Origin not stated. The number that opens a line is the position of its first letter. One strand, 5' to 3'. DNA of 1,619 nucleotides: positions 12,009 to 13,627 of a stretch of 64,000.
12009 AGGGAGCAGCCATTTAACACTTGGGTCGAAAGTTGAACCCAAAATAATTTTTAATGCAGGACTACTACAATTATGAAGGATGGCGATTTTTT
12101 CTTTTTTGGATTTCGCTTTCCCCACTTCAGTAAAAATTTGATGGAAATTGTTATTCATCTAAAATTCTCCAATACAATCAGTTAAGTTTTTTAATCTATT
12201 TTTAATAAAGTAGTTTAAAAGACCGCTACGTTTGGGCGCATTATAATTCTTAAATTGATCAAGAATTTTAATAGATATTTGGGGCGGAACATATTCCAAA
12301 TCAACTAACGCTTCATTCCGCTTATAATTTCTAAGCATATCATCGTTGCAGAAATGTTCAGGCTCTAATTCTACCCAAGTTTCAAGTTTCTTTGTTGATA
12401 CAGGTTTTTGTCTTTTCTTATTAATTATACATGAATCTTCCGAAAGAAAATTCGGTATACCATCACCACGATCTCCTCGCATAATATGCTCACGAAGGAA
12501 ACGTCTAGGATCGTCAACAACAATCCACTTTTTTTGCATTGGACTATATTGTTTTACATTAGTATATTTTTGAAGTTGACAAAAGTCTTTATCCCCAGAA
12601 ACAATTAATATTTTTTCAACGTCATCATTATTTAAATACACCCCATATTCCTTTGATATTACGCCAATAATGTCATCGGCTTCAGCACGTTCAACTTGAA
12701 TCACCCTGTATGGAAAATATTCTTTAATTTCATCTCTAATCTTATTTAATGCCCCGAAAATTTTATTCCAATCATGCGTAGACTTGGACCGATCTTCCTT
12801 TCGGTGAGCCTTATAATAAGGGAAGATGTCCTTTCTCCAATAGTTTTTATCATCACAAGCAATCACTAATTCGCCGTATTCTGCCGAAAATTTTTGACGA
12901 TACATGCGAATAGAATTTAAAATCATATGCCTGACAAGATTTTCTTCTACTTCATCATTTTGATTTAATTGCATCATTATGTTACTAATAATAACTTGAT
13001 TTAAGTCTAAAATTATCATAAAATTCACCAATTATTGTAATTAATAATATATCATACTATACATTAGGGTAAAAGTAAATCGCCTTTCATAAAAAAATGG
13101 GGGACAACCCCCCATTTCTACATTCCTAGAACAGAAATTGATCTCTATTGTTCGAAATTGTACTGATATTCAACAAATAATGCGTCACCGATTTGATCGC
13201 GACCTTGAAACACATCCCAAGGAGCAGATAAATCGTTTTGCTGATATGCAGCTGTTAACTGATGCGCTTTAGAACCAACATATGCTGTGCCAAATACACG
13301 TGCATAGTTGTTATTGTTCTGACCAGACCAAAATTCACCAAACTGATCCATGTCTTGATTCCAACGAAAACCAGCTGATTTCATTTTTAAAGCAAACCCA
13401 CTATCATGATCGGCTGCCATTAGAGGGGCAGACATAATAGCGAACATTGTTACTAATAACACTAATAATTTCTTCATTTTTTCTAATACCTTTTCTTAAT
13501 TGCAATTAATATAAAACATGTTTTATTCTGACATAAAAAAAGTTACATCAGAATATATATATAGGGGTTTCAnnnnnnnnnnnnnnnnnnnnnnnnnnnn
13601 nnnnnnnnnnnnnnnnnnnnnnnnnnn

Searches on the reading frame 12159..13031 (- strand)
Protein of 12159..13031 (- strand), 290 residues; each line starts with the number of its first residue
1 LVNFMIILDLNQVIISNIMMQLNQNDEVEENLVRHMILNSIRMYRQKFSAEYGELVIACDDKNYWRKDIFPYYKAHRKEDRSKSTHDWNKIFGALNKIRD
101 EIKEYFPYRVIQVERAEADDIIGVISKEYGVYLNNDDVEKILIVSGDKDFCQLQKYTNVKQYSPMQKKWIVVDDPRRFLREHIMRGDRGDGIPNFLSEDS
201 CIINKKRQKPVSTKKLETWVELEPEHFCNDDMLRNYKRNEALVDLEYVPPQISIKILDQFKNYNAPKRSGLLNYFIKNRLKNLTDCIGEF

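Call 3: search_protein_families(library=pfam, proteins=[window:12159-13031:-], max_evalue=0.01)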
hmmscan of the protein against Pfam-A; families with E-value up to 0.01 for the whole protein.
window:12159-13031:- (290 aa): 2 families
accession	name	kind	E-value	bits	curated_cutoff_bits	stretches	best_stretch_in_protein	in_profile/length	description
PF02739.22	5_3_exonuc_N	-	9.6e-17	61.6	34.3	1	22-167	22-150/164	5'-3' exonuclease, N-terminal resolvase-like domain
PF09293.15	RNaseH_C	-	4.6e-13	50.1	25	1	182-290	10-124/124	T4 RNase H, C terminal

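Call 78: find_related_loci(query=window:12159-13019:-, collection=viral_contigs, flank=6000)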
Query window:12159-13019:- (286 aa) in viral_contigs; peptide patterns used: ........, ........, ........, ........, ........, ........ (x = any residue, [..] = any of these).
427 stretches matched a pattern; 424 encode a relative of the query (tblastn E <= 1e-3); the best 80 are kept; 80 distinct loci.
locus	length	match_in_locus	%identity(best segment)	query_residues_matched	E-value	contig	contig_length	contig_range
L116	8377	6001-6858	90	1-286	4e-179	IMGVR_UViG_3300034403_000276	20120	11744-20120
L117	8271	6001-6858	78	1-286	6e-155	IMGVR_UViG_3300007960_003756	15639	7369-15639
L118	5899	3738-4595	77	1-286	4e-155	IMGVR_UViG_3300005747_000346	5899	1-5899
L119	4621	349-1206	79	1-286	5e-157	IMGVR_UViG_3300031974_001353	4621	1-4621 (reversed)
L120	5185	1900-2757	76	1-286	1e-154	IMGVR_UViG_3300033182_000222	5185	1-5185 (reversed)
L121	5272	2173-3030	77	1-286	3e-154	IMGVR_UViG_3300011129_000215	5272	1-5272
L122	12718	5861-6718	76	1-286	5e-152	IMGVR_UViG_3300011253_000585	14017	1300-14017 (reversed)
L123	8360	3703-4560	77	1-286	3e-151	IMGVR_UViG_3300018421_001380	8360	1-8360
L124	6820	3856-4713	75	1-286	4e-151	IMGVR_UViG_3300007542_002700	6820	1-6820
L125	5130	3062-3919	75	1-286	4e-152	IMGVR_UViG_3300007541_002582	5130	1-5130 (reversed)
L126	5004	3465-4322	74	1-286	3e-152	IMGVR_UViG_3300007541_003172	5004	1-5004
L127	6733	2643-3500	74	1-286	2e-150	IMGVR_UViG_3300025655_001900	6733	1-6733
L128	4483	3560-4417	76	1-286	1e-152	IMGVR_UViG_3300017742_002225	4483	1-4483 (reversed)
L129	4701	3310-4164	76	1-286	3e-152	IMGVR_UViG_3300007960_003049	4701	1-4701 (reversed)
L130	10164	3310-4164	76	1-286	9e-150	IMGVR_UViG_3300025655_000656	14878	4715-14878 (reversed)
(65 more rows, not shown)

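Call 80: search_dna_similar(query=window:12159-13019:-, collection=phages, mode=protein, max_rows=15)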
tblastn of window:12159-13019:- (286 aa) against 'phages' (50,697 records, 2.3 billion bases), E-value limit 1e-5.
Records with a match: 1735; places in all: 1737; records where one place covers at least 80% of the query: 1668.
Best place of each record, by identity: <60% 1735.
By first word of the organism name: Escherichia 621; Klebsiella 280; Shigella 83; Aeromonas 79; Acinetobacter 69; Vibrio 65; Enterobacter 56; Campylobacter 54; Enterobacteria 48; Synechococcus 41; and 50 more.
By host as written in the record: Escherichia coli 268; - 182; Klebsiella pneumoniae 90; Escherichia coli B 28; Aeromonas salmonicida 27; Escherichia coli O157:H7 26; Escherichia coli str. K-12 substr. MG1655 22; Shigella sp. 21; and 454 more.
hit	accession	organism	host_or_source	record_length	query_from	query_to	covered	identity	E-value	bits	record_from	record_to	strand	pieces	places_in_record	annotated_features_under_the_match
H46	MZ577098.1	Methylophilales phage Melnitz-3 EXVC039M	Methylophilales_sp._H5P1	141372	1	286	100%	55.2%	1e-101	330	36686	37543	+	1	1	flap endonuclease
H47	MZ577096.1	Methylophilales phage Melnitz-2 EXVC040M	Methylophilales_sp._H5P1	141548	1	286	100%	55.2%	1e-101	330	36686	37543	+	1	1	putative endonuclease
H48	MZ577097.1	Methylophilales phage Melnitz EXVC044M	Methylophilales_sp._H5P1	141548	1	286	100%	55.2%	1e-101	330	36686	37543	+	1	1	putative endonuclease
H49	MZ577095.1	Methylophilales phage Melnitz-1 EXVC043M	Methylophilales_sp._H5P1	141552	1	286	100%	55.2%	1e-101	330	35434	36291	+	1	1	flap endonuclease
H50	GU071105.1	Prochlorococcus phage Syn1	Synechococcus sp. WH8101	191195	1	279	98%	53.6%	7e-94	308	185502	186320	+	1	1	Rnh RNaseH | hypothetical protein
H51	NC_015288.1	Prochlorococcus phage Syn1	Synechococcus sp. WH8101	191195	1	279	98%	53.6%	7e-94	308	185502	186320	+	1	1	Rnh RNaseH | hypothetical protein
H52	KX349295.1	Cyanophage S-RIM44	Synechococcus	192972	1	279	98%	53.6%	7e-94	308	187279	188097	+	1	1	ribonuclease Rnh | hypothetical protein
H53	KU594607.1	Cyanophage S-RIM44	Synechococcus sp.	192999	1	279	98%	53.6%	7e-94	308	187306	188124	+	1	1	ribonuclease | hypothetical protein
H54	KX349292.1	Cyanophage S-RIM44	Synechococcus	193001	1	279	98%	53.6%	7e-94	308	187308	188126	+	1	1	ribonuclease Rnh | hypothetical protein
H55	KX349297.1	Cyanophage S-RIM44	Synechococcus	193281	1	279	98%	53.6%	7e-94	308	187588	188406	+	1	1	ribonuclease Rnh | hypothetical protein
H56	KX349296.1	Cyanophage S-RIM44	Synechococcus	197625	1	279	98%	53.6%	7e-94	308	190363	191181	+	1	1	ribonuclease Rnh | hypothetical protein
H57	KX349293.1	Cyanophage S-RIM44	Synechococcus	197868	1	279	98%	53.6%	7e-94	308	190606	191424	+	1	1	ribonuclease Rnh | hypothetical protein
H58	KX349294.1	Cyanophage S-RIM44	Synechococcus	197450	1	279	98%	53.2%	2e-93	307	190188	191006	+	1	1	ribonuclease Rnh | hypothetical protein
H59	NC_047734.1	Cyanophage S-RIM44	Synechococcus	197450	1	279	98%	53.2%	2e-93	307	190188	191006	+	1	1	ribonuclease Rnh | hypothetical protein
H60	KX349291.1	Cyanophage S-RIM44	Synechococcus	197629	1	279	98%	53.2%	2e-93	307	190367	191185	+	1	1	ribonuclease Rnh | hypothetical protein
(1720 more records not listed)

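Call 81: get_annotated_region(hit=H48, flank=9000)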
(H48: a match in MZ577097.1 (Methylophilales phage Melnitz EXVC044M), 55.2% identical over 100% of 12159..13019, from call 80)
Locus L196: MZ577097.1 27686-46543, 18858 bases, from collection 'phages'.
description: Methylophilales phage Melnitz EXVC044M, complete genome.
organism: Methylophilales phage Melnitz EXVC044M (NCBI taxid 2832338)
taxonomy: Viruses; Duplodnaviria; Heunggongvirae; Uroviricota; Caudoviricetes; Kyanoviridae
host: Methylophilales_sp._H5P1; source: -; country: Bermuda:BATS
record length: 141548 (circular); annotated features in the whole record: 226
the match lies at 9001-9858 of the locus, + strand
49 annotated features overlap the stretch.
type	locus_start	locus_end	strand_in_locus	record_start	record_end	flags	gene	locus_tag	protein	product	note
CDS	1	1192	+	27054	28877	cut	-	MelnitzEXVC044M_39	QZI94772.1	vitamin B12-dependent ribonucleoside-diphosphate reductase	-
CDS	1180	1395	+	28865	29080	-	-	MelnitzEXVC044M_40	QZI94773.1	hypothetical protein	-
CDS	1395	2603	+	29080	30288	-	-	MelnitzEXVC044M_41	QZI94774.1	ribonucleotide reductase, small chain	-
CDS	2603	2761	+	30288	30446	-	-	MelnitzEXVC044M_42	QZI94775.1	hypothetical protein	-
CDS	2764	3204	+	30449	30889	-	-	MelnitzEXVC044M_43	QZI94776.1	hypothetical protein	-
CDS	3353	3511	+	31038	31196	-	-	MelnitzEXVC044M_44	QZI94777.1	hypothetical protein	-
CDS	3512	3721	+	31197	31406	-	-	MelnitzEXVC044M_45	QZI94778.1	hypothetical protein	-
CDS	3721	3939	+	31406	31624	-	-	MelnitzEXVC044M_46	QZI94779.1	protein of unknown function DUF1127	-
CDS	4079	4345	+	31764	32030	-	-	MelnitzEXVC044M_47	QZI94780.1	hypothetical protein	-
CDS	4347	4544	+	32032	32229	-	-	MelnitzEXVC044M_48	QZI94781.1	hypothetical protein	-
CDS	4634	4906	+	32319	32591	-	-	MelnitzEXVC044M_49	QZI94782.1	hypothetical protein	-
CDS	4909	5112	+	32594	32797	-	-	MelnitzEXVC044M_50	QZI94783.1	hypothetical protein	-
CDS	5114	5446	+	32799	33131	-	-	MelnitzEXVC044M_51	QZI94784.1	hypothetical protein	-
CDS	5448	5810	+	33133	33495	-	-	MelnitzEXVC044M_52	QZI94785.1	hypothetical protein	-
CDS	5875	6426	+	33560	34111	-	-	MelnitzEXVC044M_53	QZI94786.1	hypothetical protein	-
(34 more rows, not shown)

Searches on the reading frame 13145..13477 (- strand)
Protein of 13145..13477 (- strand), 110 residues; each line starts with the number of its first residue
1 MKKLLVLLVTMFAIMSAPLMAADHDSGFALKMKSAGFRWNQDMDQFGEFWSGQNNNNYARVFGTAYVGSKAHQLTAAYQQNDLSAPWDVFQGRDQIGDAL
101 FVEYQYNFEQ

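Call 3: search_protein_families(library=pfam, proteins=[window:13145-13477:-], max_evalue=0.01)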
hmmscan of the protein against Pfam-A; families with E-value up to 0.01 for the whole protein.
window:13145-13477:- (110 aa): 0 families

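Call 34: find_homologous_proteins(query=window:13145-13477:-, max_evalue=0.001)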
Query window:13145-13477:- (110 aa): 10 proteins with E <= 0.001 among 13 candidates.
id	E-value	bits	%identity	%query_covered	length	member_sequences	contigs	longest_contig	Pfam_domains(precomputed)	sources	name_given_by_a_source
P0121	1.4e-68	246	100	100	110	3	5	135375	-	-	-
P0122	1.1e-62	227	91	100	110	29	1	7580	-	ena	-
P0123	1.2e-60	220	90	100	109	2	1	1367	-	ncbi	-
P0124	3.1e-59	215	84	100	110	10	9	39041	-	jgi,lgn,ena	jgi:hypothetical protein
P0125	2.7e-56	206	84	99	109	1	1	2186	-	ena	-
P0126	3.0e-51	190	75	100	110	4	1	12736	-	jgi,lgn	-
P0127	1.9e-47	178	69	100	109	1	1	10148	-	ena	-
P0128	3.4e-47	177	68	100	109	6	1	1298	-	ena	-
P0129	4.6e-44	167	74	88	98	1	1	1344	-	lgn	-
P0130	5.5e-39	150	60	98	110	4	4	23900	-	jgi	jgi:hypothetical protein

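Call 50: find_encoding_contigs(protein=P0121, flank=10000, max_places=6)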
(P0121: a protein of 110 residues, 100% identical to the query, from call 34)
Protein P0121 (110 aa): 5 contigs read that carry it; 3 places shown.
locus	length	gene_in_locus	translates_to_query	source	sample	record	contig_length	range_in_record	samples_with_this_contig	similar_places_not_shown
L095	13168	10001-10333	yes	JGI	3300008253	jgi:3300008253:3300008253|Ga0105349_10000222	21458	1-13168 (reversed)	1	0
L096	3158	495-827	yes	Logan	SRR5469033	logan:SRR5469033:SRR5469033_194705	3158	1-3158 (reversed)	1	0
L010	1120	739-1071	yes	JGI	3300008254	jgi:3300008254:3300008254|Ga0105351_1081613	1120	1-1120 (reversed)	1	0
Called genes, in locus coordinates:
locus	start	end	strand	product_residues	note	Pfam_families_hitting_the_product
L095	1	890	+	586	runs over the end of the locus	PF00317:Ribonuc_red_lgN, PF02867:Ribonuc_red_lgC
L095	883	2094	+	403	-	PF00462:Glutaredoxin, PF00268:Ribonuc_red_sm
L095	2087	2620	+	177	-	PF00383:dCMP_cyt_deam_1, PF14437:MafB19-deam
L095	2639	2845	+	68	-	-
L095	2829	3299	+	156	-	PF19835:SegE_GIY-YIG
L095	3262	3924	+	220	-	PF05711:TylF, PF13578:Methyltransf_24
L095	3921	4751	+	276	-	-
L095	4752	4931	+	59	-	PF04014:MazE_antitoxin (weak)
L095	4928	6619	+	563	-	PF05159:Capsule_synth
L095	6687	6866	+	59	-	-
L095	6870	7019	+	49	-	-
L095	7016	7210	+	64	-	-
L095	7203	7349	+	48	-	-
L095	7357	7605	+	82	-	PF10902:WYL_2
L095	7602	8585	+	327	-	PF00534:Glycos_transf_1, PF13692:Glyco_trans_1_4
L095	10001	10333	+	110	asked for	-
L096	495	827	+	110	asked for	-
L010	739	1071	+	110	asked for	-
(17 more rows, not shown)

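Call 63: predict_structure(alignment_id=A2)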
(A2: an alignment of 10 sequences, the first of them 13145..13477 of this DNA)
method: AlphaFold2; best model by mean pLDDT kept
length: 110 residues; sequences in the alignment: 10
mean_pLDDT: 58.0   pTM: 0.39
mean pLDDT of the five models: 58.0, 46.8, 40.9, 39.1, 34.7
residues with pLDDT >= 90: 0; 70-90: 2; 50-70: 88; < 50: 20
segments of 3 or more residues with pLDDT < 50: 18-22, 85-95
pLDDT, mean of each block of 10 residues (from residue 1): 61 56 55 63 55 57 62 64 49 51 64
secondary structure, 60 per line:
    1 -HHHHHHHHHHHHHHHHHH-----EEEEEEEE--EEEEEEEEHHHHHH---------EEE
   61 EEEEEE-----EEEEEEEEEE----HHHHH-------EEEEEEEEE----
elements in order: H2-19 E25-32 E35-42 H43-48 E58-66 E72-81 H86-90 E98-106

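Call 76: find_encoding_contigs(protein=P0130, flank=10000, max_places=4)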
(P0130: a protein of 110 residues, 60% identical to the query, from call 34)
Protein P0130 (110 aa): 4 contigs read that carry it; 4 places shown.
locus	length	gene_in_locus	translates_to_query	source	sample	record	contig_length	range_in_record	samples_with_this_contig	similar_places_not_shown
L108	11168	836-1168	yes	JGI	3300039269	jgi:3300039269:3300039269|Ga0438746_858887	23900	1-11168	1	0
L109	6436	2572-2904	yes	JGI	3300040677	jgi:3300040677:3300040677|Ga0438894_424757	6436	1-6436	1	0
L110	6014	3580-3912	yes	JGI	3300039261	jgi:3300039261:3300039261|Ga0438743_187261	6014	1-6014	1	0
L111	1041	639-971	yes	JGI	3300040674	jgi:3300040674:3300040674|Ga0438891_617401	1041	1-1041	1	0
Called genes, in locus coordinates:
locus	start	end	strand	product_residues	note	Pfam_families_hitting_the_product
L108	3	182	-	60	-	?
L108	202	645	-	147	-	-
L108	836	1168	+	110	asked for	-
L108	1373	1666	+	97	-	PF11126:Phage_DsbA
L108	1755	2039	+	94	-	-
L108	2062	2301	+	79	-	PF16805:Trans_coact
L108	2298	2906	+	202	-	PF08993:T4_Gp59_N (weak), PF08994:T4_Gp59_C (weak)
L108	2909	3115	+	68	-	-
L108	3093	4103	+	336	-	PF02511:Thy1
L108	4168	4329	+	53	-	-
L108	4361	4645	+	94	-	-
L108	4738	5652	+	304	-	PF08804:gp32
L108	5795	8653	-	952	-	-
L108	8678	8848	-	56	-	PF28602:Gp51_C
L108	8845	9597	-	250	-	PF12322:T4_baseplate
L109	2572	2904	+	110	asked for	-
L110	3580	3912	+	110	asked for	-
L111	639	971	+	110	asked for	-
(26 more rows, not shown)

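Call 77: find_encoding_contigs(protein=P0124, flank=10000, max_places=4)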
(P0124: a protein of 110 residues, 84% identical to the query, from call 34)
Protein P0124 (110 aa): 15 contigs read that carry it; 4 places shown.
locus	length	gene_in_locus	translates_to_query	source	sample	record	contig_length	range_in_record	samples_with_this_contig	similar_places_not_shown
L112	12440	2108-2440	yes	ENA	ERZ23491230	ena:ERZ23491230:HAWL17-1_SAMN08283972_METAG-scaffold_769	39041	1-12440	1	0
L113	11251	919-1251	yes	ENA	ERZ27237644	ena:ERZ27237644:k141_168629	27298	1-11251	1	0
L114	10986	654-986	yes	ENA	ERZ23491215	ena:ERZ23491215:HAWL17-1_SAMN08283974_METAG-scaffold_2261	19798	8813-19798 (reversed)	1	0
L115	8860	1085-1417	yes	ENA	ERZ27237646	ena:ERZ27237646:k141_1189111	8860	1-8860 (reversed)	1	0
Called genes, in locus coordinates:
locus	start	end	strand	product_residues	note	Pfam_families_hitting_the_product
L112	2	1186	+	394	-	?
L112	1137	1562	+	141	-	-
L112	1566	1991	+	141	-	PF20025:DUF6433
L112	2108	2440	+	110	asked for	-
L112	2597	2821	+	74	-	-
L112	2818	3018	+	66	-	-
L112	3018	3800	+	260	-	PF01764:Lipase_3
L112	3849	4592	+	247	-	PF26809:Phage_T4_gp13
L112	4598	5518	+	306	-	PF11649:T4_neck-protein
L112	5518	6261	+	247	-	PF16724:T4-gp15_tss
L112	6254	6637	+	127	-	-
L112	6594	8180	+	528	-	PF03237:Terminase_6N, PF17289:Terminase_6C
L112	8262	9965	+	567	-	PF22671:Gp18_domIII_N, PF04984:Phage_sheath_1, PF17482:Phage_sheath_1C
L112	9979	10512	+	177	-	PF23849:Phage_TTP_2, PF06841:Phage_T4_gp19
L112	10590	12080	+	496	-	PF07230:Portal_T4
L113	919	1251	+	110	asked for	-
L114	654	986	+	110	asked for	-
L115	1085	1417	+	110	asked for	-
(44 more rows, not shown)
